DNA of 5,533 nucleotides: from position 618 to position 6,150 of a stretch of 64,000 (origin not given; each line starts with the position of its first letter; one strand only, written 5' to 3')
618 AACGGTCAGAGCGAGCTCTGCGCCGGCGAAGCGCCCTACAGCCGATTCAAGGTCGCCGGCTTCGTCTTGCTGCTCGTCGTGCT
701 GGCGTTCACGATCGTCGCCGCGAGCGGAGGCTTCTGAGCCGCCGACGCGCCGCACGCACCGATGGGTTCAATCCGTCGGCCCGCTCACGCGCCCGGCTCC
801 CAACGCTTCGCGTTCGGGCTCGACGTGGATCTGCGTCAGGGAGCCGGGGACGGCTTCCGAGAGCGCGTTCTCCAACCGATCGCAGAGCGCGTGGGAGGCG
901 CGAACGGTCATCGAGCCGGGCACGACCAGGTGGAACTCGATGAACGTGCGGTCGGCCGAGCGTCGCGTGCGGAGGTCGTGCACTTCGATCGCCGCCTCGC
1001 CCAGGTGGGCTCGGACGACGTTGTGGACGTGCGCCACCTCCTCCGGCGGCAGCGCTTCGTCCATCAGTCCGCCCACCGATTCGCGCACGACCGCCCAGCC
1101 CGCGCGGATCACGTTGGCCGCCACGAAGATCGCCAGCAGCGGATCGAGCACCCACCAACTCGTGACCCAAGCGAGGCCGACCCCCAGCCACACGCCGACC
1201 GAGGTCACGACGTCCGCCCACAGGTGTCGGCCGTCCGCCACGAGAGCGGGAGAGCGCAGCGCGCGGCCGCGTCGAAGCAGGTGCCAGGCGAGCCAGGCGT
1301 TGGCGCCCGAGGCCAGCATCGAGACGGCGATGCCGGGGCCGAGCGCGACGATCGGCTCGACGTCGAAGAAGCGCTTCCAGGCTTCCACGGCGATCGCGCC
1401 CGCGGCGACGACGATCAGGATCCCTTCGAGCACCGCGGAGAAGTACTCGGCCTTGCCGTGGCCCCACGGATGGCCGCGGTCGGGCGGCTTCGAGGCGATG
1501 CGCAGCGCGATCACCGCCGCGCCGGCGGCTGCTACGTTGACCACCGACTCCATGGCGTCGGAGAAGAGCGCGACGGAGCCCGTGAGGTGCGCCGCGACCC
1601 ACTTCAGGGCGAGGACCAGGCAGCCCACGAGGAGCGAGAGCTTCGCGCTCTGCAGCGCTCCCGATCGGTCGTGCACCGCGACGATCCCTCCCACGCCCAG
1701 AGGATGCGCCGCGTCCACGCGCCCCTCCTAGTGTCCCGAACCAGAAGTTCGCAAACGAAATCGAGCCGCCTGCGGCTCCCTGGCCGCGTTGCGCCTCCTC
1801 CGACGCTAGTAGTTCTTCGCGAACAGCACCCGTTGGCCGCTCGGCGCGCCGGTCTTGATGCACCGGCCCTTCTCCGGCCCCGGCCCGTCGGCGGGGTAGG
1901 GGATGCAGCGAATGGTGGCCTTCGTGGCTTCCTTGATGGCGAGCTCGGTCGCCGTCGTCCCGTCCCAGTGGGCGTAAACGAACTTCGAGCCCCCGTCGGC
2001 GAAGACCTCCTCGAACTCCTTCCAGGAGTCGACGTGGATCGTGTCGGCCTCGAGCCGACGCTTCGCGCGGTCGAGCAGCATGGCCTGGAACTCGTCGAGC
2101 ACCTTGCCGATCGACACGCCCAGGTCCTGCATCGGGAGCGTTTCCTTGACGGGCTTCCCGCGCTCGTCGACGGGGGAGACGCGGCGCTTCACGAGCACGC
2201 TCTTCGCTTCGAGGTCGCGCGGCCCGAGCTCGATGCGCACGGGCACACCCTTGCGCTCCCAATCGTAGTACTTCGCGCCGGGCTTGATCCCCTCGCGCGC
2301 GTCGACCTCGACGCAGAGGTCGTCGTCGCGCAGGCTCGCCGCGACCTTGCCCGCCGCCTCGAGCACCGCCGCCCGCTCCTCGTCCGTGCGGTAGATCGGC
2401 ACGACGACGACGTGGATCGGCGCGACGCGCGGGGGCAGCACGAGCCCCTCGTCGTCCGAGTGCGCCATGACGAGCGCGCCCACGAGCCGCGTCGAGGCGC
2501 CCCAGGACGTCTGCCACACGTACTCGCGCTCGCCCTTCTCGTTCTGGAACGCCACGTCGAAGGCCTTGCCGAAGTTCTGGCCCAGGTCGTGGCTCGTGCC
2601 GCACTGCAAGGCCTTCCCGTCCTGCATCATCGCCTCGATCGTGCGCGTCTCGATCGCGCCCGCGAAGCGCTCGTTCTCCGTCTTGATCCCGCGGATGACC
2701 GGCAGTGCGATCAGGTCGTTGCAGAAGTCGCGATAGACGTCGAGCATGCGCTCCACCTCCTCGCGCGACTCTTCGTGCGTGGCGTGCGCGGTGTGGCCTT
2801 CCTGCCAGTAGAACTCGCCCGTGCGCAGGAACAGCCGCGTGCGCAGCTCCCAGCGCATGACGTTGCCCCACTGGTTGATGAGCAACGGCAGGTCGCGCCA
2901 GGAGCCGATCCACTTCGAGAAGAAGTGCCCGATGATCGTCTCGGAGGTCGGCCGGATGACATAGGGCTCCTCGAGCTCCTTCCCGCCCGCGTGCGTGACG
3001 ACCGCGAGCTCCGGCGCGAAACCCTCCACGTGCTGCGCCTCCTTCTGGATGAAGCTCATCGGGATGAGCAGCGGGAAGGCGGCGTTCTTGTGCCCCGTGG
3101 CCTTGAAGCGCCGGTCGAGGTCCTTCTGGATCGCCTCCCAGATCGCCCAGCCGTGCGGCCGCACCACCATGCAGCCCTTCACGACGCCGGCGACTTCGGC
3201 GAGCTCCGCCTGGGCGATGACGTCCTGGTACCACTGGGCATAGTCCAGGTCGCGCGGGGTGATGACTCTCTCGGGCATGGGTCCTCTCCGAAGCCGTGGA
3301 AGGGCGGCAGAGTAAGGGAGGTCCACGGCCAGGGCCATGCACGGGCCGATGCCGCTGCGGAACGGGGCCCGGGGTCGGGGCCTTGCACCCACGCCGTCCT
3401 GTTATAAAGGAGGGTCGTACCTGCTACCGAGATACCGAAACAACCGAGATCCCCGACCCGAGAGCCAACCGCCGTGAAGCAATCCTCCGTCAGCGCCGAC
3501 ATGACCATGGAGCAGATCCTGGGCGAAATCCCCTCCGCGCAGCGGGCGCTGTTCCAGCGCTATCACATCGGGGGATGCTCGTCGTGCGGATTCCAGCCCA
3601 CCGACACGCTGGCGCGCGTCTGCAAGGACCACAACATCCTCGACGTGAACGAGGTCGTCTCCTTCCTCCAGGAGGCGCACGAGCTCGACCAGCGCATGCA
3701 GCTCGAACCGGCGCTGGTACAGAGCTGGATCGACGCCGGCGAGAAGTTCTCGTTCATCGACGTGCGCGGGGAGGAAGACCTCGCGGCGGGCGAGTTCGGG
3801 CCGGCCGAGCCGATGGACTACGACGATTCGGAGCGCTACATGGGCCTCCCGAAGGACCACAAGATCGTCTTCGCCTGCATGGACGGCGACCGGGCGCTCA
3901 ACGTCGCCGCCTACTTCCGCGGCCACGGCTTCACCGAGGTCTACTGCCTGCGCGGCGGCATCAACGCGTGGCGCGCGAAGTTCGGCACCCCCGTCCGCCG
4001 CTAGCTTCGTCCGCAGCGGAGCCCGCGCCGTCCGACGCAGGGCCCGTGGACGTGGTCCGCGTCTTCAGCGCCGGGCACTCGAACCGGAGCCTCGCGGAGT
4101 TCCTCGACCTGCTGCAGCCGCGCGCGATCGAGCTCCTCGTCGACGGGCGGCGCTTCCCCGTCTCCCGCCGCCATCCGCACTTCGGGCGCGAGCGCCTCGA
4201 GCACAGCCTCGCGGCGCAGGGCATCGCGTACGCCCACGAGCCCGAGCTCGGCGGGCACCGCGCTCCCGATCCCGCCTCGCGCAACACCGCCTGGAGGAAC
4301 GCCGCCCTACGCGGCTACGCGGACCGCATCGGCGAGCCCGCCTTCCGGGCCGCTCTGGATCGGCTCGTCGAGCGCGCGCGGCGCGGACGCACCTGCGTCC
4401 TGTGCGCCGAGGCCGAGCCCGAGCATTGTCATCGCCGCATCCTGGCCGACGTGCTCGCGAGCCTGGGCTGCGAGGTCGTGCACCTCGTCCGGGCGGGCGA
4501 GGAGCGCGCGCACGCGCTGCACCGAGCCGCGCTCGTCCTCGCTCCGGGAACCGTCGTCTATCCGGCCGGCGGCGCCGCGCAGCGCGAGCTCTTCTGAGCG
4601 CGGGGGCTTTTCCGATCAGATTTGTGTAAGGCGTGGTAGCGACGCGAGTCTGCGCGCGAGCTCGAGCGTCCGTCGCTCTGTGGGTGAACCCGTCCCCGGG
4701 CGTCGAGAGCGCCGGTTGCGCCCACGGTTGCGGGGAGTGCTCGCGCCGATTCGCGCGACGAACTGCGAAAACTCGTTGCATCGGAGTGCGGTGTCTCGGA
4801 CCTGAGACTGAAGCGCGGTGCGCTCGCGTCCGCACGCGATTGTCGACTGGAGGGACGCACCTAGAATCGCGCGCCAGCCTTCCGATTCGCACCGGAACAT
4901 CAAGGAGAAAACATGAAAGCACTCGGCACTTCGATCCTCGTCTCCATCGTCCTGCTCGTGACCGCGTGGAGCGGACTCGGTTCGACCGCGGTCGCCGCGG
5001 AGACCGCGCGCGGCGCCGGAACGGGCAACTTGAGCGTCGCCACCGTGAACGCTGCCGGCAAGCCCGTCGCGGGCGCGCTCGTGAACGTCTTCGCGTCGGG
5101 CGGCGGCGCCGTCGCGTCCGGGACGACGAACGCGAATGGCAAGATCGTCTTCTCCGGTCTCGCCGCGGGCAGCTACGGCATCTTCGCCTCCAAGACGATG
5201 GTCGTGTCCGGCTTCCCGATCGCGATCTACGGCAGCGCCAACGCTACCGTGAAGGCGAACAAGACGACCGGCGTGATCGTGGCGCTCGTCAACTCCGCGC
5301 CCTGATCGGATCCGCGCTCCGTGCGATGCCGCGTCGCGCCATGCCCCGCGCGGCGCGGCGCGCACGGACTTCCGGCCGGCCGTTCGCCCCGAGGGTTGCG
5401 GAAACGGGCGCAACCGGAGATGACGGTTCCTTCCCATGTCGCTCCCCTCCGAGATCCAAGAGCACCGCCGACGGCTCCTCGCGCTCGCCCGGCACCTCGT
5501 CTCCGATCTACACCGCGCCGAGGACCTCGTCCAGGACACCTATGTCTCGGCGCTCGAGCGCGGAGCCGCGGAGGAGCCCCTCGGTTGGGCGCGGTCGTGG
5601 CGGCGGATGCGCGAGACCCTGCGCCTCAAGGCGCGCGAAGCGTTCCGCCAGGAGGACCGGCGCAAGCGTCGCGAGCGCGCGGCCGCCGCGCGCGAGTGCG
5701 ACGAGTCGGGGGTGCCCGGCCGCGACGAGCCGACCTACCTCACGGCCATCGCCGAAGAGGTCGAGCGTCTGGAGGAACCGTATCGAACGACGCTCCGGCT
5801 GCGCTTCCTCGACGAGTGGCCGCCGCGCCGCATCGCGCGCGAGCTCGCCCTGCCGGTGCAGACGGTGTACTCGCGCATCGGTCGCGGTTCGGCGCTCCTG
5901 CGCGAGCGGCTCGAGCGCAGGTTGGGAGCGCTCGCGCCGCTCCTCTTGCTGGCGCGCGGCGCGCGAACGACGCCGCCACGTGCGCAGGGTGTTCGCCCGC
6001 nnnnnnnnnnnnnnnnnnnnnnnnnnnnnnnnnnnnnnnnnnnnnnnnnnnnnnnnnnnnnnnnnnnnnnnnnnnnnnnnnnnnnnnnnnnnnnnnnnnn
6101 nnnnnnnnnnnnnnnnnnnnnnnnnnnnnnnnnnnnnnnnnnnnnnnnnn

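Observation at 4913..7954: One-polypeptide ECF sigma - TM - carboxypeptidase-regulatory-like repeat fusion, with satellite single-domain and split partners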

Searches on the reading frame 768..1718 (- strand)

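Call 80: search_protein_families(library=pfam, proteins=[window:768-1718:-], max_evalue=0.00001)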
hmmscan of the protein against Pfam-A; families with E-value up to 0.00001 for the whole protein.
window:768-1718:- (316 aa): 2 families
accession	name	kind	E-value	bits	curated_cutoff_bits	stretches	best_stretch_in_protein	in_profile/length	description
PF01545.26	Cation_efflux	-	4.3e-41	141.3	26.6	1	27-219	3-198/198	Cation efflux family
PF16916.11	ZT_dimer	-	3e-20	72.4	26.7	1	223-302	1-78/78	Dimerisation domain of Zinc Transporter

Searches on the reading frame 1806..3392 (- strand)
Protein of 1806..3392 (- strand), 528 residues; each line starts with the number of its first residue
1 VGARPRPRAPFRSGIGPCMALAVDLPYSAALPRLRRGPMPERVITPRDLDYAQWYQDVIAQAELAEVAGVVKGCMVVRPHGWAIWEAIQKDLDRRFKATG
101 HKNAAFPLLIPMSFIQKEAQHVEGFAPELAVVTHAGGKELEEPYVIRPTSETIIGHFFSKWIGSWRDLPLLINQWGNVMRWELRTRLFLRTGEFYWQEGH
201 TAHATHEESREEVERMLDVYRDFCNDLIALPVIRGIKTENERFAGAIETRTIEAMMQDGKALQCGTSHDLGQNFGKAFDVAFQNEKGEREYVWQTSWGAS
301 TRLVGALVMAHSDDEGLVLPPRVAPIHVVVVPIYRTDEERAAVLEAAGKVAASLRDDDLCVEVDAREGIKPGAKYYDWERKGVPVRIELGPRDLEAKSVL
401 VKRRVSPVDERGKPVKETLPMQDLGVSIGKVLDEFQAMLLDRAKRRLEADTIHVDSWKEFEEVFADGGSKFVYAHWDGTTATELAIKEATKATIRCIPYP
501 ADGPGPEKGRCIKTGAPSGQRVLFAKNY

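Call 80: search_protein_families(library=pfam, proteins=[window:1806-3392:-], max_evalue=0.00001)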
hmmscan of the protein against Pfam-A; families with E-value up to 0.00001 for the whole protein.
window:1806-3392:- (528 aa): 3 families
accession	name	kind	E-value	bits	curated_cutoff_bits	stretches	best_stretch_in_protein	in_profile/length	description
PF00587.30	tRNA-synt_2b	-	9e-20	71.9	29.3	1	139-308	6-176/179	tRNA synthetase class II core domain (G, H, P, S and T)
PF09180.16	ProRS-C_1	-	5.6e-19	68.5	31.5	1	457-528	1-71/71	Prolyl-tRNA synthetase, C-terminal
PF03129.25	HGTP_anticodon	-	5.4e-14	52.6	21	1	327-409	1-75/94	Anticodon binding domain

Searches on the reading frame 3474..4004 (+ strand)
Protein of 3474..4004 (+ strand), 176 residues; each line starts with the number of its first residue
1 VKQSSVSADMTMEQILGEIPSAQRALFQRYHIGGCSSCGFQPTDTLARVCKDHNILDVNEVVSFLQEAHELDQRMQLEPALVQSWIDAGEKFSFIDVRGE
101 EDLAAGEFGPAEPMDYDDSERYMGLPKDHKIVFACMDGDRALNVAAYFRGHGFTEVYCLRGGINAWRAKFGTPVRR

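Call 3: search_protein_families(library=pfam, proteins=[window:3474-4004:+], max_evalue=1)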
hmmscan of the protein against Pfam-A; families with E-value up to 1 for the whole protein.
window:3474-4004:+ (176 aa): 3 families
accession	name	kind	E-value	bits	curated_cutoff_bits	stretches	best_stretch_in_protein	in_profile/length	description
PF00581.25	Rhodanese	-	1.3e-10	42.1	22.2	1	82-168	5-101/102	Rhodanese-like domain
PF22901.2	dsrm_Ferlin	-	0.27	12.1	27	0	152-169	9-25/90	Ferlin dsRNA-binding domain-like domain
PF10418.14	DHODB_Fe-S_bind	-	0.27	11.4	23.9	0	32-52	8-31/41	Iron-sulfur cluster binding domain of dihydroorotate dehydrogenase B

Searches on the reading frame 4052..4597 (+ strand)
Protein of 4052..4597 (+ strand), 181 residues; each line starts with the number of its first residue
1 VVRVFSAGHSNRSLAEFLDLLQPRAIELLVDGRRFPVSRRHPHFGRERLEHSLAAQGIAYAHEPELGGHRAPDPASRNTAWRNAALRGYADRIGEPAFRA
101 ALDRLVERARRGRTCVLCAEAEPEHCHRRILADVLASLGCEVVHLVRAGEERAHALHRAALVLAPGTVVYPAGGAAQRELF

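Call 80: search_protein_families(library=pfam, proteins=[window:4052-4597:+], max_evalue=0.00001)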
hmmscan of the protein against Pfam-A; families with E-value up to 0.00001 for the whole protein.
window:4052-4597:+ (181 aa): 2 families
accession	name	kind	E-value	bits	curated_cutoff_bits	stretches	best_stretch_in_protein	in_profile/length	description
PF04343.18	DUF488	-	2e-30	106.3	22.2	1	14-135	2-121/121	Domain of unknown function DUF488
PF22751.1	DUF488-N3a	-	6.3e-07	30.1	27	1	78-137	56-116/118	Active DUF488-N3 subclade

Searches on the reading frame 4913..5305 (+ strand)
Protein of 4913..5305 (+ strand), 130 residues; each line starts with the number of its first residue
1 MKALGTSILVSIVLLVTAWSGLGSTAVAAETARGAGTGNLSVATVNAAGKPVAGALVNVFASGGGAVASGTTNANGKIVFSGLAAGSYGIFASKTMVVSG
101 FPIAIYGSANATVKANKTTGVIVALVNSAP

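Call 3: search_protein_families(library=pfam, proteins=[window:4913-5305:+], max_evalue=1)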
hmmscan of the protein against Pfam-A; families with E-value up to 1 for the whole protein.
window:4913-5305:+ (130 aa): 11 families
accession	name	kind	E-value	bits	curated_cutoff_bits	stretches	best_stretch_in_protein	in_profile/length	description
PF13620.12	CarboxypepD_reg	-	1.7e-08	35.1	32.3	1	45-121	7-77/82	Carboxypeptidase regulatory-like domain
PF11974.14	bMG3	-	7.2e-06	26.3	34.9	1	44-86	19-62/103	Bacterial alpha-2-macroglobulin MG3 domain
PF17210.9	SdrD_B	-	1.2e-05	25.8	29.7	1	47-94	19-66/112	SdrD B-like domain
PF17802.7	SpaA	-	6.4e-05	23.5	23.1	1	39-90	2-56/91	Prealbumin-like fold domain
PF10670.15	DUF4198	-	0.00068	20.2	34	1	35-92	143-205/209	Domain of unknown function (DUF4198)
PF02369.22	Big_1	-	0.001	19.6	34.9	1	30-92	11-78/93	Bacterial Ig-like domain (group 1)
PF24025.1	Ig_DR_A0283-like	-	0.0056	17.4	27.1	1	36-92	6-62/102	DR_A0283-like, Ig-like domain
PF17785.7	PUA_3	-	0.024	14.9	22.6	1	45-79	24-58/64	PUA-like domain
PF24107.1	DUF7382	-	0.03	14.7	27.4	1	35-77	17-61/65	Domain of unknown function (DUF7382)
PF00775.27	Dioxygenase_C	-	0.034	14.1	27.3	1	44-116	36-111/182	Dioxygenase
PF17789.7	MG4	-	0.06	14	24.7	1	41-81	19-59/95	Macroglobulin domain MG4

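Call 4: search_protein_families(library=ncbifam, proteins=[window:4913-5305:+], max_evalue=1)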
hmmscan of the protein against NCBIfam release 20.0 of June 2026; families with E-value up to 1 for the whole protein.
window:4913-5305:+ (130 aa): 3 families
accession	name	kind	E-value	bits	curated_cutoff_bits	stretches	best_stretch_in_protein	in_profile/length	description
NF058648.1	ECF_sub_HI1622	equivalog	0.0094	15.9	100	1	46-81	33-68/180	NikL family nickel/cobalt ECF transporter subunit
NF000535.3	MSCRAMM_SdrC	exception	0.014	13.4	1700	1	46-122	514-590/963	MSCRAMM family adhesin SdrC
NF040765.1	adhesion_FAF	equivalog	0.021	13.5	500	1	46-115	431-499/632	adhesion factor FAF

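Call 21: list_cluster_members(proteins=[P0001, window:4913-5302:+, window:7451-7951:+, P0007, P0017, P0019])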
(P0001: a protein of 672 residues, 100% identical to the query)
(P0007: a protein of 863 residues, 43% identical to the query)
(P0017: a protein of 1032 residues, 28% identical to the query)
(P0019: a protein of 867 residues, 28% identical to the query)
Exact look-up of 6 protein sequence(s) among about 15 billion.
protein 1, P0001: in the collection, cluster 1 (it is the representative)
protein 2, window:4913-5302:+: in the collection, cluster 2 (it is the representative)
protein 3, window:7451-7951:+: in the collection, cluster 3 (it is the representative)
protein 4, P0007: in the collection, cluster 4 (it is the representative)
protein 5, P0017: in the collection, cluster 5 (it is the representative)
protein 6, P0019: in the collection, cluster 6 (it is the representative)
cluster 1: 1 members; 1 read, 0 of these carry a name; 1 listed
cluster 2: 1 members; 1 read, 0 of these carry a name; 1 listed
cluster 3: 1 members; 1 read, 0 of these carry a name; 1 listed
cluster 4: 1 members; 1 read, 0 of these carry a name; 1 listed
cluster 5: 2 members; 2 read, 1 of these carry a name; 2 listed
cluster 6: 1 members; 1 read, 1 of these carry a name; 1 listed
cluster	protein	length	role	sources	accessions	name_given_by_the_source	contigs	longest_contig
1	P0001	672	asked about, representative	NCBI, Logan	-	-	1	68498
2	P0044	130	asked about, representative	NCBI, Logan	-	-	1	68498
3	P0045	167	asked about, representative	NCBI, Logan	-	-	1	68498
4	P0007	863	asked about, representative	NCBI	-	-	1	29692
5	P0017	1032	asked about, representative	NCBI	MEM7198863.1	MAG: sigma-70 family RNA polymerase sigma factor [Planctomycetota bacterium]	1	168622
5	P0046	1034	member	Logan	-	-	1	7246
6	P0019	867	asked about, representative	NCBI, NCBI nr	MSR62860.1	MAG: sigma-70 family RNA polymerase sigma factor [Planctomycetes bacterium] | sigma-70 family RNA polymerase sigma factor [Planctomycetota bacterium]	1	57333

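Call 73: find_homologous_proteins(query=window:4913-5302:+, max_evalue=0.001)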
Query window:4913-5302:+ (130 aa): 3 proteins with E <= 0.001 among 603 candidates.
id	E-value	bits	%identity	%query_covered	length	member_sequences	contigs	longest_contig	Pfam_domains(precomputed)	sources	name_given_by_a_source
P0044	2.0e-66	239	100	100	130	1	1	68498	PF11974.15,PF13620.13,PF17210.10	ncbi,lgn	-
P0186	6.2e-41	157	69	100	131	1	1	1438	PF13620.13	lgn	-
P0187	9.2e-31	124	61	100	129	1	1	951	PF17802.8,PF13620.13,PF17210.10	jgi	jgi:hypothetical protein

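Call 74: find_encoding_contigs(protein=P0186, flank=3000, max_places=2)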
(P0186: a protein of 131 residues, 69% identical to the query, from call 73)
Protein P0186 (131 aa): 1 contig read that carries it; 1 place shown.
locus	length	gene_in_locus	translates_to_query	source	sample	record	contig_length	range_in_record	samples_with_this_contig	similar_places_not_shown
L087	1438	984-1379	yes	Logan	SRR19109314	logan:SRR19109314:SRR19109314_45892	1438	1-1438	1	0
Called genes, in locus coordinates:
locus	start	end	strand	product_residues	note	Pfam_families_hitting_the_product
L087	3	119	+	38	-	?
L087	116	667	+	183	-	PF04343:DUF488, PF22751:DUF488-N3a (weak)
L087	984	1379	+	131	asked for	PF13620:CarboxypepD_reg (weak)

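Call 75: find_encoding_contigs(protein=P0187, flank=3000, max_places=2)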
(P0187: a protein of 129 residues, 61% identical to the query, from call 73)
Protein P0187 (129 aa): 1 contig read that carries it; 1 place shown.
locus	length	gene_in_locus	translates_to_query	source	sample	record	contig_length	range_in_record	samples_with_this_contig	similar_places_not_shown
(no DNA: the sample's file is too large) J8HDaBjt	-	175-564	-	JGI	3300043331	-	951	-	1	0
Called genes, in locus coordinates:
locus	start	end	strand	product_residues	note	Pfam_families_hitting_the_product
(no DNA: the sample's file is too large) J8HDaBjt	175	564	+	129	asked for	PF17802:SpaA (weak), PF13620:CarboxypepD_reg, PF17210:SdrD_B (weak)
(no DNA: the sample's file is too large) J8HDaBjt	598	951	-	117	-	?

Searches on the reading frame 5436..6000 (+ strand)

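Call 42: search_solved_structures(query=window:5436-6000:+, max_evalue=0.01, show_alignments=2)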
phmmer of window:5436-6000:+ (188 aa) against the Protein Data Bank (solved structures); distinct sequences matched with E-value up to 0.01: 6.
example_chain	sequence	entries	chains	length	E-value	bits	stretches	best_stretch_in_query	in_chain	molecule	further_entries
5wuq_A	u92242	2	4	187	2.4e-06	31.1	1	11-159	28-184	ECF RNA polymerase sigma factor SigW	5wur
6jhe_A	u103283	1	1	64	3.2e-05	27.4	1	104-159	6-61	ECF RNA polymerase sigma factor SigW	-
6dv9_F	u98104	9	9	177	4.9e-05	26.8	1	8-160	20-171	ECF RNA polymerase sigma factor SigL | RNA polymerase sigma factor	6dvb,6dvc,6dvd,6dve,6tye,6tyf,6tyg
9m9d_F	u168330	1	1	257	0.0057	20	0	7-159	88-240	ECF RNA polymerase sigma factor SigE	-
9m98_F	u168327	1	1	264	0.0063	19.9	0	7-159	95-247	ECF RNA polymerase sigma factor SigE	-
9m9e_F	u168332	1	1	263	0.0074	19.7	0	7-159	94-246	ECF RNA polymerase sigma factor SigE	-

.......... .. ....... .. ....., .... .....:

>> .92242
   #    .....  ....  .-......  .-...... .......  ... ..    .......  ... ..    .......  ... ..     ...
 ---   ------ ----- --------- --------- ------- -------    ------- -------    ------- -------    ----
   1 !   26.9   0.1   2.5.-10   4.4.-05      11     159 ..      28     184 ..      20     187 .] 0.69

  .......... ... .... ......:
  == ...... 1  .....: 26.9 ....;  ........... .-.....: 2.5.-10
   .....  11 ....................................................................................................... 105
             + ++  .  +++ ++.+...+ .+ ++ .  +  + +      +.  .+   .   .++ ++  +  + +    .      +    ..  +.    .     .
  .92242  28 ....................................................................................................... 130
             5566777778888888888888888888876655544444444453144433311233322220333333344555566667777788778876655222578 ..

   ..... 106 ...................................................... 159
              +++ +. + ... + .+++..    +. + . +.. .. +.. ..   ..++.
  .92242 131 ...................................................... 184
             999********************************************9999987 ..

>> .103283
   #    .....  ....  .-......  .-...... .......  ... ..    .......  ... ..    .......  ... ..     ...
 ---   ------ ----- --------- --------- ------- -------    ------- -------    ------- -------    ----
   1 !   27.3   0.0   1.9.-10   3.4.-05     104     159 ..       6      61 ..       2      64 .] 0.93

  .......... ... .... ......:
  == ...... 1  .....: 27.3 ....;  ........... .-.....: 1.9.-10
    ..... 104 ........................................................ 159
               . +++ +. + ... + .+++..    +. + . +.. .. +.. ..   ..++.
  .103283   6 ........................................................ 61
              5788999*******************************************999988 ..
